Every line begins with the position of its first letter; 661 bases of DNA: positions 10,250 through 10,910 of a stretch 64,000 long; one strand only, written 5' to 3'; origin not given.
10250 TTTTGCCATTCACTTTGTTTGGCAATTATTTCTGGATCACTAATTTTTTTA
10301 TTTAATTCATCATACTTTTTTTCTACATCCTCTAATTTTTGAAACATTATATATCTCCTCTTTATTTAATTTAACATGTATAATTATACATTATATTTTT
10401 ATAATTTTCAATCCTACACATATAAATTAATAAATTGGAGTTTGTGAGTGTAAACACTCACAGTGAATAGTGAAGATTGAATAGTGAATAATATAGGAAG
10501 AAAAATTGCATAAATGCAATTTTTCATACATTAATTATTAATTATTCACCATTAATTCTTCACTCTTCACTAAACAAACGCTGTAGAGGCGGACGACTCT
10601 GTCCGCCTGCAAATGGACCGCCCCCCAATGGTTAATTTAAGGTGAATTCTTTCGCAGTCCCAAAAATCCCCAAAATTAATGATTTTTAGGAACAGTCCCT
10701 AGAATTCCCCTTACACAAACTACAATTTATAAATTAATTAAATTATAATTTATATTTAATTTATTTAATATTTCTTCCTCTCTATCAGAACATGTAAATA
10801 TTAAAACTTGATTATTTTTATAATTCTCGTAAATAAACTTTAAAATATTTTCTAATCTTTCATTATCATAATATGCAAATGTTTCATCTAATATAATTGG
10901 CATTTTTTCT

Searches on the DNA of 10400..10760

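Call 80: search_rna_families(source=window, start=10400, end=10760, threshold=evalue, max_evalue=1)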
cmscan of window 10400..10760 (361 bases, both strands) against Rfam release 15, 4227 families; matches with E-value up to 1: 3.
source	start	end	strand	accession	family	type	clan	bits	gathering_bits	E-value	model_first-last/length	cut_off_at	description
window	10459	10574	-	RF00721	MIR475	Gene; miRNA;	-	20.1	70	0.31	1-128/128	no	MIR475 microRNA precursor family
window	10417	10645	+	RF02409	snoR125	Gene; snRNA; snoRNA; CD-box;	-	14.5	100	0.55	1-200/200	no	Small nucleolar RNA snoR125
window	10458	10646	+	RF01295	SCARNA7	Gene; snRNA; snoRNA; scaRNA;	-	12.1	65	0.56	1-330/330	no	Small Cajal body-specific RNA 7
